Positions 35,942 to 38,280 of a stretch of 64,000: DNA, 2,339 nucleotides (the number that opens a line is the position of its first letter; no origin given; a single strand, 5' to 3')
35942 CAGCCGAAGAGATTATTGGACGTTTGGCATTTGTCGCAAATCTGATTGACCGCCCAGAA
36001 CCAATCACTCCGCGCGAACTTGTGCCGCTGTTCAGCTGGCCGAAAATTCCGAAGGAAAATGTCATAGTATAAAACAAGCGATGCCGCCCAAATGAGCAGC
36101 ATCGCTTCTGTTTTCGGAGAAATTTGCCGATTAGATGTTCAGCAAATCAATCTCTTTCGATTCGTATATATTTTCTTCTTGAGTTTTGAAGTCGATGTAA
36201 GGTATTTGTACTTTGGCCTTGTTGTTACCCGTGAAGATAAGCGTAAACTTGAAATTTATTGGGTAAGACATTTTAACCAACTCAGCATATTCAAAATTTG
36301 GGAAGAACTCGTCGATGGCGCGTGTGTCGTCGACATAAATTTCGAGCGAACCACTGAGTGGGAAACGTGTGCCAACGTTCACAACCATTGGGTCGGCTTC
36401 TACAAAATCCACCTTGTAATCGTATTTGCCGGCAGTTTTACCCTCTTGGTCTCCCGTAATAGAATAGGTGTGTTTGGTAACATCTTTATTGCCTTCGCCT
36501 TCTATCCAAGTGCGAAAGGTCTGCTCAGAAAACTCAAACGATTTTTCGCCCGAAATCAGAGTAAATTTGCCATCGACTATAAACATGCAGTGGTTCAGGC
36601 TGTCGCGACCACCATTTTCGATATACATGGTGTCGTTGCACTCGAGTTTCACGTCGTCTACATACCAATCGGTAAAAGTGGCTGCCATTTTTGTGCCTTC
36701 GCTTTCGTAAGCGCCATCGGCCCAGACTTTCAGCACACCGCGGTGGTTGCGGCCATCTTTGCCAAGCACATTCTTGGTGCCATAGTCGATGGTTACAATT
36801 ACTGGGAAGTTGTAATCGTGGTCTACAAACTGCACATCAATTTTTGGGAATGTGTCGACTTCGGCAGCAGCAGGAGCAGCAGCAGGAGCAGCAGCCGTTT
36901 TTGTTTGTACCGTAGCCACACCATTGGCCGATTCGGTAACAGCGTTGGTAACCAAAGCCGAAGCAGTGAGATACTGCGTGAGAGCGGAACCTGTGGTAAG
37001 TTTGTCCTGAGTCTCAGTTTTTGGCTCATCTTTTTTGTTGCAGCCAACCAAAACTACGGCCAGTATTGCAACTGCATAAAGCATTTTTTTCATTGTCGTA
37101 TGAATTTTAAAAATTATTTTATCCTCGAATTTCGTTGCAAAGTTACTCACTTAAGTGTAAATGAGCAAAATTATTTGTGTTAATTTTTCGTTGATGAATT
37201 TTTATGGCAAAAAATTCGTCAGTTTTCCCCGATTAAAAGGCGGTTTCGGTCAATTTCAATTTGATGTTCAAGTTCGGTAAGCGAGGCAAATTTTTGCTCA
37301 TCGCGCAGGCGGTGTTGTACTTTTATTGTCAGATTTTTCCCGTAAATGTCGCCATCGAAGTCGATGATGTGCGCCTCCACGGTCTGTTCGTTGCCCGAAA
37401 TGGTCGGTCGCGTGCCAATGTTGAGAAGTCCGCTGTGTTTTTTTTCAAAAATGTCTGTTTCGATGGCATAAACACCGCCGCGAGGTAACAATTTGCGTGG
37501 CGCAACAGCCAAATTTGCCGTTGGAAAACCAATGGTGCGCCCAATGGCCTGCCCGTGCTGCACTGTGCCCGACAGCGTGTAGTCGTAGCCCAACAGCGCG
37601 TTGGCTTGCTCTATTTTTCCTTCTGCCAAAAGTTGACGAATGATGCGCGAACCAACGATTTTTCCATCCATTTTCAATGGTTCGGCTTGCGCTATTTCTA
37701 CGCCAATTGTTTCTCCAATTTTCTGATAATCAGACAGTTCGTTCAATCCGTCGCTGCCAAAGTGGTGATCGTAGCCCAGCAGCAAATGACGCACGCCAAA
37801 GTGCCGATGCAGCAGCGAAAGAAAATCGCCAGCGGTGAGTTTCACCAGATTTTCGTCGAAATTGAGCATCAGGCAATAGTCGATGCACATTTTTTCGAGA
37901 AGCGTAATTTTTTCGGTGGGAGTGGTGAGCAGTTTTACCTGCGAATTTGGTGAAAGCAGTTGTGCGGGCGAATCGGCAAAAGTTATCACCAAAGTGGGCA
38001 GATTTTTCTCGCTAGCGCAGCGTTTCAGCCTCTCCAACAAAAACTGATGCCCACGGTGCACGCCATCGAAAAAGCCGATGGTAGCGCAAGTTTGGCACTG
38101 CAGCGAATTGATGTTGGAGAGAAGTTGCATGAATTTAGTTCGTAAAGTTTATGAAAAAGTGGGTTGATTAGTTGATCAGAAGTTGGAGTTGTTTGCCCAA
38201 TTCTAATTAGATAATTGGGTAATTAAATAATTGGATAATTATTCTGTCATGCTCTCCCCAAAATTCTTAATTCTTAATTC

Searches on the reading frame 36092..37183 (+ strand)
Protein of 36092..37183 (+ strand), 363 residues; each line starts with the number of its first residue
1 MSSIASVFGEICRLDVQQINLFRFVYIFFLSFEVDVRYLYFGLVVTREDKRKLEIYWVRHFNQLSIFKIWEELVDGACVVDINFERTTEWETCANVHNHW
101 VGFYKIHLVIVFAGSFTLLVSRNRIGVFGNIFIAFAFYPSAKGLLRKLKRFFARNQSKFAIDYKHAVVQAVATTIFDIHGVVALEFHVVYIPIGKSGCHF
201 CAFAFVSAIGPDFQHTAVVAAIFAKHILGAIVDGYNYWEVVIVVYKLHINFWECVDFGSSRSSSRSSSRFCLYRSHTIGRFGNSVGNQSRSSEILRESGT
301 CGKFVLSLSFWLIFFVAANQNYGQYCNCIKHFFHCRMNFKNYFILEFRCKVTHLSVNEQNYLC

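Call 28: find_encoding_contigs(protein=window:36092-37183:+, flank=10000, max_places=8)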
Protein window:36092-37183:+ (363 aa): no gene with exactly this product is on record in the collection.

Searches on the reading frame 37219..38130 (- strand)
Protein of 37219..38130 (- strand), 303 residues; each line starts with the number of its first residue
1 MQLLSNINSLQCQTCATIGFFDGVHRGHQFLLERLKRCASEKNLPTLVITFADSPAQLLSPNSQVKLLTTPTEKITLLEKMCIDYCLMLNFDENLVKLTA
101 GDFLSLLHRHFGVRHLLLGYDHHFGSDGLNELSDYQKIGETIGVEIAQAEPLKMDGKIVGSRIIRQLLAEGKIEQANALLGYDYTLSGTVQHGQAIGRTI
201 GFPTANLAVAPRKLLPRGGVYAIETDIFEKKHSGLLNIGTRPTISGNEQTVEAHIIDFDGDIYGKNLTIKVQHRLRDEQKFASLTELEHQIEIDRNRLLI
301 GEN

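Call 29: find_encoding_contigs(protein=window:37219-38130:-, flank=10000, max_places=8)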
Protein window:37219-38130:- (303 aa): 3 contigs read that carry it; 3 places shown.
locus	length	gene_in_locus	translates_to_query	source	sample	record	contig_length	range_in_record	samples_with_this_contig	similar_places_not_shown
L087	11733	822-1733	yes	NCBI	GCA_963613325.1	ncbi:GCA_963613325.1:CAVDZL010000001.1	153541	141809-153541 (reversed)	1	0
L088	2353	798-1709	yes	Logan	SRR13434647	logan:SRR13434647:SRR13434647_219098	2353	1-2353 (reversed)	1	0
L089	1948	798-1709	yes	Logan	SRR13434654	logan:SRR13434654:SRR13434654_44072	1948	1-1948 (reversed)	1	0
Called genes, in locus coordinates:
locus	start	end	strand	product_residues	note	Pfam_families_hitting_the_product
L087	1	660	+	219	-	?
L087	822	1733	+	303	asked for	PF06574:FAD_syn, PF01687:Flavokinase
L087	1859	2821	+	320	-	-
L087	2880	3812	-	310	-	PF00749:tRNA-synt_1c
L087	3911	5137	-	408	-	PF13173:AAA_14, PF13635:DUF4143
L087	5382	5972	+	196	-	-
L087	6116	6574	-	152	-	PF01668:SmpB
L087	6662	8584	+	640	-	PF03372:Exo_endo_phos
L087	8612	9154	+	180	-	PF01966:HD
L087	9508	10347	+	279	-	-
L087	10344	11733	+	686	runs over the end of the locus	-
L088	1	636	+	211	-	?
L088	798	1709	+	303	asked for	PF06574:FAD_syn, PF01687:Flavokinase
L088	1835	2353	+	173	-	?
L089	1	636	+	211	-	?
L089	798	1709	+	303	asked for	PF06574:FAD_syn, PF01687:Flavokinase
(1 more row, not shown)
